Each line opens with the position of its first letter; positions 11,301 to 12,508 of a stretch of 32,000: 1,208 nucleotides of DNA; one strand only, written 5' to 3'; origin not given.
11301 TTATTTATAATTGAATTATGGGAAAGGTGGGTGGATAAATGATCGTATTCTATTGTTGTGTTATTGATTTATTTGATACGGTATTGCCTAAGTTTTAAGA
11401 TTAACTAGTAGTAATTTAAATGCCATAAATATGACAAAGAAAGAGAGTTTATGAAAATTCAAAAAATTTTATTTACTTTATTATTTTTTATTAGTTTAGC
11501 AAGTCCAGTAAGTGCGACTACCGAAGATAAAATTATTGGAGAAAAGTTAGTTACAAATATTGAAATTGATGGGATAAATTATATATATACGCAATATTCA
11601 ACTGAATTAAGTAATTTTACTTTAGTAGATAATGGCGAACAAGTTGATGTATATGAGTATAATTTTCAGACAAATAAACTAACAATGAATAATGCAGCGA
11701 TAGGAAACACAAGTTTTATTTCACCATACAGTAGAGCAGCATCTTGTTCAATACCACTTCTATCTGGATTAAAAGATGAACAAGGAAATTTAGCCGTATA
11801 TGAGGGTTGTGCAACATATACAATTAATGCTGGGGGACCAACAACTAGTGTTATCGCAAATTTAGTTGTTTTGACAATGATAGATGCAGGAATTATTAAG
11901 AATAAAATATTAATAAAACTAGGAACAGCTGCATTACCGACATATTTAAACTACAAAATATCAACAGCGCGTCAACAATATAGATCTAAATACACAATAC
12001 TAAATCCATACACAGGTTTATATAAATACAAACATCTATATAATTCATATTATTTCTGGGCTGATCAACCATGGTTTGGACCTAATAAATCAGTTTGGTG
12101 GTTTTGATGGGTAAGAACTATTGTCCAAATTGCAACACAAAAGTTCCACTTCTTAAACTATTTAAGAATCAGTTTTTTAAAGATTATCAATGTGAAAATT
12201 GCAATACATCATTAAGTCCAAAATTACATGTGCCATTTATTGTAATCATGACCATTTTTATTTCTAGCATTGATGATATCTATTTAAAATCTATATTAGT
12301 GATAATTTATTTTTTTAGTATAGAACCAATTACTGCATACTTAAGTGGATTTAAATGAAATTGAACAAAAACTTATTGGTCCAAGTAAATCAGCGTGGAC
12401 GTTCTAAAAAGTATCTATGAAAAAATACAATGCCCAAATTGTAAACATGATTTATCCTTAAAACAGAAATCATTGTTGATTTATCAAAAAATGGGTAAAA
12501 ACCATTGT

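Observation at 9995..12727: RRNPP-like HTH-TPR receptor, divergent mini-ORF and an uncharacterised secreted-protein operon: candidate self-contained peptide-signalling module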

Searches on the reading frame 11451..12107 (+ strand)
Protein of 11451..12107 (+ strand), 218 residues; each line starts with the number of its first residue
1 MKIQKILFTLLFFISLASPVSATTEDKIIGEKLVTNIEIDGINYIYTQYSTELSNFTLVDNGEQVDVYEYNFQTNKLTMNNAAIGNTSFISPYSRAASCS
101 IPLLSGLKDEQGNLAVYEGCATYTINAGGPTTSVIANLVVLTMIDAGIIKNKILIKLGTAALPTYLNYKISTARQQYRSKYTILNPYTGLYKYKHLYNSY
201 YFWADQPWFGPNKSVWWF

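Call 3: search_protein_families(library=pfam, proteins=[window:11451-12107:+], max_evalue=1)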
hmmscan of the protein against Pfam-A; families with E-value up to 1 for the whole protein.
window:11451-12107:+ (218 aa): 1 family
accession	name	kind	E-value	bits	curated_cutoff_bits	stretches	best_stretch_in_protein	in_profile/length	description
PF13786.12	DUF4179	-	0.1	13.5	30.1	1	6-77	15-86/94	Domain of unknown function (DUF4179)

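Call 4: search_protein_families(library=ncbifam, proteins=[window:11451-12107:+], max_evalue=1)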
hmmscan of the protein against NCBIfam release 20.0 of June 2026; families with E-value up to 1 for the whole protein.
window:11451-12107:+ (218 aa): 0 families

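Call 25: find_homologous_proteins(query=window:11451-12107:+)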
Query window:11451-12107:+ (218 aa): 7 proteins with E <= 0.001 among 170 candidates.
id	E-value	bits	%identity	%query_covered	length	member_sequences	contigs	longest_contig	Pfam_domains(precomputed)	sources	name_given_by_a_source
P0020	7.7e-141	485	100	100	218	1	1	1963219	-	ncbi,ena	-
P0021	5.0e-80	286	62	100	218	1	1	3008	-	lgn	-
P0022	1.1e-75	272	59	100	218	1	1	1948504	-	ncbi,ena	-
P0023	6.2e-71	256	80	64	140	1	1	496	-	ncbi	-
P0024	2.6e-43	166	53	73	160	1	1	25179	-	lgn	-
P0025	2.7e-29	120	35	100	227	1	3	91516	-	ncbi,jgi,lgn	-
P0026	1.9e-17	82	34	100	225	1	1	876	-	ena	-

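Call 30: find_encoding_contigs(protein=P0025, flank=5000, max_places=3)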
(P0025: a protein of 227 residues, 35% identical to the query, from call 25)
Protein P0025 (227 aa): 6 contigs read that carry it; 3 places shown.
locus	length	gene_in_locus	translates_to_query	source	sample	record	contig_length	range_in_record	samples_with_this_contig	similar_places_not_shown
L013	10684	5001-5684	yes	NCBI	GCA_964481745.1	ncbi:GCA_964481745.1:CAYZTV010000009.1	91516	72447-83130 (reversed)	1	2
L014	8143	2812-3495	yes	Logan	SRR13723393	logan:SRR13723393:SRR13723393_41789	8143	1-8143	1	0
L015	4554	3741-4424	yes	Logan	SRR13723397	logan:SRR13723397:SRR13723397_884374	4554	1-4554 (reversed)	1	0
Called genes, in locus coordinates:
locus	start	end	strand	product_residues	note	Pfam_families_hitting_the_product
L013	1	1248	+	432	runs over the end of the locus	PF02518:HATPase_c (weak), PF14501:HATPase_c_5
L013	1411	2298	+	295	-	-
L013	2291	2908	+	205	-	-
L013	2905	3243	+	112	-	-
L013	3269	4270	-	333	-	PF12762:DDE_Tnp_IS1595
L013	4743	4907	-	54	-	-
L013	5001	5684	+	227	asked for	-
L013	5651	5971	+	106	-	-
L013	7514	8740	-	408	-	PF01381:HTH_3, PF13174:TPR_6 (faint), PF12895:ANAPC3 (faint), PF07719:TPR_2 (faint), PF13424:TPR_12 (faint), PF14559:TPR_19 (faint)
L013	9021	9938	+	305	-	-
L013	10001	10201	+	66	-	-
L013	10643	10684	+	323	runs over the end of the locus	PF01381:HTH_3, PF12844:HTH_19, PF13443:HTH_26 (weak)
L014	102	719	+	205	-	-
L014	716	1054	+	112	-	-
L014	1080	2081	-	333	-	PF12762:DDE_Tnp_IS1595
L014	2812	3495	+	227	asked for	-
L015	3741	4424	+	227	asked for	-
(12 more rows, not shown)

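Call 31: find_encoding_contigs(protein=P0024, flank=5000, max_places=2)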
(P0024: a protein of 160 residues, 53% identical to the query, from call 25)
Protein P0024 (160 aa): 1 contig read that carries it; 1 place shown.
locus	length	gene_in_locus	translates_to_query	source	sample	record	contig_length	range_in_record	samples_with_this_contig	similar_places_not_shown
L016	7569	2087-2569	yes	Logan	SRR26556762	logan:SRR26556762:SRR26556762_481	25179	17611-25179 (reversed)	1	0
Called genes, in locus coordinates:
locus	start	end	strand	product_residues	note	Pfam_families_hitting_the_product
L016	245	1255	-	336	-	PF07751:Abi_2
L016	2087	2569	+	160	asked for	-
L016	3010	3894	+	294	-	PF06966:DUF1295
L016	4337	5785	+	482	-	PF00232:Glyco_hydro_1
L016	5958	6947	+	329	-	PF00478:IMPDH, PF03060:NMO (weak)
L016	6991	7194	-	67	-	-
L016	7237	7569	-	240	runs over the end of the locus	PF14808:TMEM164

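Call 32: find_encoding_contigs(protein=P0021, flank=5000, max_places=2)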
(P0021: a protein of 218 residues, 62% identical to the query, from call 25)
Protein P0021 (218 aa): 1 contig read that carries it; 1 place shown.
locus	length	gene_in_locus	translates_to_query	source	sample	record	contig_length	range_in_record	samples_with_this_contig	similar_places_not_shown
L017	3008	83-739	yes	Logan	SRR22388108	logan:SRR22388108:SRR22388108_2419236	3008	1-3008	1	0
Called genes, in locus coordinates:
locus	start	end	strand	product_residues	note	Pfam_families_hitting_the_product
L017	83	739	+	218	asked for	-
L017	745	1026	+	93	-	-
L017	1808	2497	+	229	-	-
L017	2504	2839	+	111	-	-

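Call 35: search_protein_families(library=pfam, proteins=[L013:9021-9938:+, L017:1808-2497:+, L013:10001-10201:+, L017:2504-2839:+], max_evalue=0.1)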
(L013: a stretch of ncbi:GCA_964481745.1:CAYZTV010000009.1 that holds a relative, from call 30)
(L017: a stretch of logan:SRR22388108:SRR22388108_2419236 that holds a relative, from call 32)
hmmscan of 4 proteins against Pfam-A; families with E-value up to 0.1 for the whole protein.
L013:9021-9938:+ (305 aa): 1 family
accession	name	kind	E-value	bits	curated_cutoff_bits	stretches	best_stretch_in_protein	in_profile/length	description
PF14598.12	PAS_11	-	0.07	13.6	25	0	39-84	11-56/109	PAS domain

L017:1808-2497:+ (229 aa): 0 families

L013:10001-10201:+ (66 aa): 2 families
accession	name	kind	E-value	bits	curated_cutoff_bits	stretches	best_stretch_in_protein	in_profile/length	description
PF23471.1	Cap15_TM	-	0.0031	18.6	28.2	1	12-65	2-55/59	Cap15, TM helices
PF06146.17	PsiE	-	0.086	13.5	23.9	1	12-64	7-59/122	Phosphate-starvation-inducible E family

L017:2504-2839:+ (111 aa): 0 families

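Call 43: predict_structure(alignment_id=A3)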
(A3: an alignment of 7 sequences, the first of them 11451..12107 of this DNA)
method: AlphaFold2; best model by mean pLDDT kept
length: 218 residues; sequences in the alignment: 7
mean_pLDDT: 48.8   pTM: 0.32
mean pLDDT of the five models: 48.8, 42.8, 41.5, 41.4, 37.6
residues with pLDDT >= 90: 0; 70-90: 0; 50-70: 119; < 50: 99
segments of 3 or more residues with pLDDT < 50: 18-32, 36-42, 83-99, 129-166, 206-218
pLDDT, mean of each block of 10 residues (from residue 1): 59 49 32 45 49 55 58 55 40 34 57 62 53 44 32 40 49 63 53 59 48 34
secondary structure, 60 per line:
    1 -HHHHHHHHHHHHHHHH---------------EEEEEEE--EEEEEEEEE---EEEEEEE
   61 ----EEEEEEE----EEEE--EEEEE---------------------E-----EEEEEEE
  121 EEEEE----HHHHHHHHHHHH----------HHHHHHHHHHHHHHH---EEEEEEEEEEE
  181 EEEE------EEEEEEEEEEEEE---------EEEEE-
elements in order: H2-17 E33-39 E42-50 E54-60 E65-71 E76-79 E82-86 E114-125 H130-141 H152-166 E170-184 E191-203 E213-217

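Call 63: search_protein_representatives(alignment_id=A3)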
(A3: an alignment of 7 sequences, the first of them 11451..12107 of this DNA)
Query: 7 sequences, 218 profile positions. Proteins with E-value up to 0.001 (for the whole library): 13; up to 1e-10: 6; up to 1e-30: 5. The best 13 are listed.
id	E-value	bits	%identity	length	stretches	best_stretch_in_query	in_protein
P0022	1.1e-107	375.2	-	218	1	1-218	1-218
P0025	2.0e-88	312.1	-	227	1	2-218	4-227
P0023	5.1e-69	248.7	-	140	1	79-218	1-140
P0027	4.0e-61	222.9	-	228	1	3-218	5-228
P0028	4.8e-48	180.1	-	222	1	1-218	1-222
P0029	2.8e-23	99.2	-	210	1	1-218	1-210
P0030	4.0e-06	43.1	-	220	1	2-204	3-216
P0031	1.5e-05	41.2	-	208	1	2-164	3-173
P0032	1.8e-05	40.9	-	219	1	2-201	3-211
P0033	2.0e-05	40.8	-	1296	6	47-80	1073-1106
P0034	4.1e-05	39.8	-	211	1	65-212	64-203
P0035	4.7e-05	39.6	-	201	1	1-52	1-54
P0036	6.2e-04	35.9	-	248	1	1-92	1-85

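Call 64: search_protein_families(library=pfam, proteins=[P0027, P0028, P0029, P0030, P0031, P0032, P0033, P0034, P0035, P0036], max_evalue=0.01)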
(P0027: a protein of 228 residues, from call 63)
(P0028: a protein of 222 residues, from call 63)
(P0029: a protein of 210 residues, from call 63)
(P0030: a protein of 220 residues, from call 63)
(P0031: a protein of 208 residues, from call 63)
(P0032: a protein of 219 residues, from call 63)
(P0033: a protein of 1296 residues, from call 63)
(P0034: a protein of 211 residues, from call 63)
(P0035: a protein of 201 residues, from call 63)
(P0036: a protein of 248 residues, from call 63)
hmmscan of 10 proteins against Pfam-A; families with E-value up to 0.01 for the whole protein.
P0027 (228 aa): 0 families

P0028 (222 aa): 0 families

P0029 (210 aa): 0 families

P0030 (220 aa): 0 families

P0031 (208 aa): 0 families

P0032 (219 aa): 0 families

P0033 (1296 aa): 9 families
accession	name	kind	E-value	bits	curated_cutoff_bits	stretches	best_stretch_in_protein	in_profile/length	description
PF09479.16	Flg_new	-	1e-74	247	27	7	539-580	1-42/65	Listeria-Bacteroides repeat domain (List_Bact_rpt)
PF19789.6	DUF6273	-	2.4e-16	60.5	23.5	1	190-348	23-171/172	Domain of unknown function (DUF6273)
PF18998.6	Flg_new_2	-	1.1e-15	57.8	23.6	0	785-837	9-71/73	Divergent InlB B-repeat domain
PF21455.3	PylD_N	-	6.3e-09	36.1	27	0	473-503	25-53/112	Pyrrolysine biosynthesis protein PylD, N-terminal domain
PF07523.18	Big_3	-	2.9e-07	31.1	21.2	1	1215-1277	7-68/68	Bacterial Ig-like domain (group 3)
PF15752.10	DUF4688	-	0.0011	18.7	27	0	684-721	128-165/400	Domain of unknown function (DUF4688)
PF13629.12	T2SS-T3SS_pil_N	-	0.0041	17.2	23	0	483-505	34-56/72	Pilus formation protein N terminal region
PF22394.2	AfAlkA-like_TBP-like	-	0.0071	16.4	26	0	1075-1104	30-59/84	AfAlkA-like, TATA-box binding protein-like domain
PF11659.14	DUF3261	-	0.0087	16.4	22.3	0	466-504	3-42/137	Protein of unknown function (DUF3261)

P0034 (211 aa): 0 families

P0035 (201 aa): 0 families

P0036 (248 aa): 1 family
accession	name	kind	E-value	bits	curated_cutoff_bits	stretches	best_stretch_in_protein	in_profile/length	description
PF11167.13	DUF2953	-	0.0077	16.8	22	0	182-212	10-39/53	Protein of unknown function (DUF2953)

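Call 70: search_protein_families(library=padloc, proteins=[window:11451-12107:+], max_evalue=0.01)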
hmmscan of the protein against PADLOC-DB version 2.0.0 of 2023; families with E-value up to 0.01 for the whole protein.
window:11451-12107:+ (218 aa): 0 families

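Call 82: search_solved_structures(query=A3, max_evalue=5)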
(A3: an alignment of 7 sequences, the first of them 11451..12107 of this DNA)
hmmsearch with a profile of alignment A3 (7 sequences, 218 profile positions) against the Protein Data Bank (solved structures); distinct sequences matched with E-value up to 5: 5.
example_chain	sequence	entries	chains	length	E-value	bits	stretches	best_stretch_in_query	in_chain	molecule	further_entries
4crn_X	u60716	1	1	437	0.032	17.2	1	75-171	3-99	ERF1 IN RIBOSOME-BOUND ERF1-ERF3-GDPNP COMPLEX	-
2icw_G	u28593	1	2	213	0.061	16.3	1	153-201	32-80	Mycoplasma arthritidis mitogen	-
2oje_D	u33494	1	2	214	0.061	16.3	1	153-201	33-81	Superantigen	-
1r5i_D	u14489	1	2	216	0.062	16.3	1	153-201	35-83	superantigen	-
3kph_A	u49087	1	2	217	0.062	16.3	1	153-201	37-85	Superantigen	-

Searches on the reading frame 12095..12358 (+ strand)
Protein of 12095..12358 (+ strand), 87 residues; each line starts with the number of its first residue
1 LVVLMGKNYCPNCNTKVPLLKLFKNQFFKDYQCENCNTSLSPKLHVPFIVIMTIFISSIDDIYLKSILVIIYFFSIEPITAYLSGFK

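Call 3: search_protein_families(library=pfam, proteins=[window:12095-12358:+], max_evalue=1)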
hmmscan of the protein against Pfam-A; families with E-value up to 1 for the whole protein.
window:12095-12358:+ (87 aa): 19 families
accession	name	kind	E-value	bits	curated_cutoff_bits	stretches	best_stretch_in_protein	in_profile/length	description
PF12773.13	DZR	-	0.00096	19.7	27.3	1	6-43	11-37/45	Double zinc ribbon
PF18439.7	zf_UBZ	-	0.0052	16.9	25.6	0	30-42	2-14/32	Ubiquitin-Binding Zinc Finger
PF06044.18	DpnI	-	0.0052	16.9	26.7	1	7-39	31-62/183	Dam-replacing family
PF23580.1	Znf_XAF1_N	-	0.0087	15.9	27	0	7-18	5-16/30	XIAP-associated factor 1-like, N-terminal zinc finger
PF06467.20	zf-FCS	-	0.013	15.8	22.4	1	29-45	3-19/39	MYM-type Zinc finger with FCS sequence motif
PF13240.11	Zn_Ribbon_1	-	0.014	15.6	25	1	9-18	1-10/23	zinc-ribbon domain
PF24485.1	zf-C2H2_DHX34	-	0.016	15.7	27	1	30-41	1-12/25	DHX34-like, C2H2-type zinc finger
PF22747.2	Zn_ribbon_DUF2089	-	0.026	15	27.6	0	9-17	14-22/32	DUF2089 zinc ribbon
PF06750.18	A24_N_bact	-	0.036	14.6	23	0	27-49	24-46/84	Bacterial Peptidase A24 N-terminal domain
PF06677.18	Auto_anti-p27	-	0.048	14.2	24.1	1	5-23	13-29/40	Sjogren's syndrome/scleroderma autoantigen 1 (Autoantigen p27)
PF09723.15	Zn_ribbon_8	-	0.057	13.9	34.4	0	30-38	5-13/41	Zinc ribbon domain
PF14471.11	DUF4428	-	0.088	13.1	27.8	1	10-45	2-35/51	Domain of unknown function (DUF4428)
PF06906.16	DUF1272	-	0.095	13.3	25.3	0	32-44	7-19/57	Protein of unknown function (DUF1272)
PF07191.17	Zn_ribbon_6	-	0.14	12.6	25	1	7-40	29-59/67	Double zinc ribbon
PF13453.11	Zn_ribbon_TFIIB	-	0.14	12.1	22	1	10-36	2-25/41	Transcription factor zinc-finger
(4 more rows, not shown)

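Call 4: search_protein_families(library=ncbifam, proteins=[window:12095-12358:+], max_evalue=1)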
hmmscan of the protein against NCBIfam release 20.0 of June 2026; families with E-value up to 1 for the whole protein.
window:12095-12358:+ (87 aa): 5 families
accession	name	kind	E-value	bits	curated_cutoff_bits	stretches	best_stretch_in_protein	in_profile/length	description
TIGR04104.1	cxxc_20_cxxc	subfamily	0.0007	19.9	45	1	9-74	2-78/93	TIGR04104 family putative zinc finger protein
NF041374.1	GDCCVxC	domain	0.017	15.3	40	1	10-43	5-37/58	GDCCVxC domain-containing (seleno)protein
NF001752.0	PRK00481.1-1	equivalog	0.021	14.4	221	1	7-70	127-188/242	NAD-dependent protein deacylase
NF001608.0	PRK00398.1-6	equivalog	0.6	10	84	0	7-22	21-35/46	DNA-directed RNA polymerase subunit P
TIGR02098.1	MJ0042_CXXC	domain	0.91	9.3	20.9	0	10-15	5-10/38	MJ0042-type zinc finger domain-containing protein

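Call 70: search_protein_families(library=padloc, proteins=[window:12107-12358:+], max_evalue=0.01)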
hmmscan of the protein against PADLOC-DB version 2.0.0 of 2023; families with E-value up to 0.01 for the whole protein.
window:12107-12358:+ (83 aa): 0 families

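Call 83: list_cluster_members(proteins=[P0001, P0020, P0004, window:12107-12358:+, window:12395-12727:+])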
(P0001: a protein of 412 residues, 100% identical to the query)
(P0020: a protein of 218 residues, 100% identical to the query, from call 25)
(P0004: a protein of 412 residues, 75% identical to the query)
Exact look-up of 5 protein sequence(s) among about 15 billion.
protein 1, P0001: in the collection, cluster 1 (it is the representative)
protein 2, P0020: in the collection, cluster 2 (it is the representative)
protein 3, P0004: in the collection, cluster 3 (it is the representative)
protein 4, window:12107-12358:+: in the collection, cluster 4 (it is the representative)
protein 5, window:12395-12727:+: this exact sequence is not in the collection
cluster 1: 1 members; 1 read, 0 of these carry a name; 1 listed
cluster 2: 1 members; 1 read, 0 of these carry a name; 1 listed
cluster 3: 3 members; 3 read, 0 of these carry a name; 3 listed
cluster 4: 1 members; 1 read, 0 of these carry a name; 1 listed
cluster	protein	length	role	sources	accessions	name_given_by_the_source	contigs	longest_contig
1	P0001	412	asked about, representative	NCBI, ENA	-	-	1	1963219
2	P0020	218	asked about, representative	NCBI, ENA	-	-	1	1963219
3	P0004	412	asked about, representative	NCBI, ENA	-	-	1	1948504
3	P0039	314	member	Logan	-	-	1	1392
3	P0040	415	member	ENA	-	-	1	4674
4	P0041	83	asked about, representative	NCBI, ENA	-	-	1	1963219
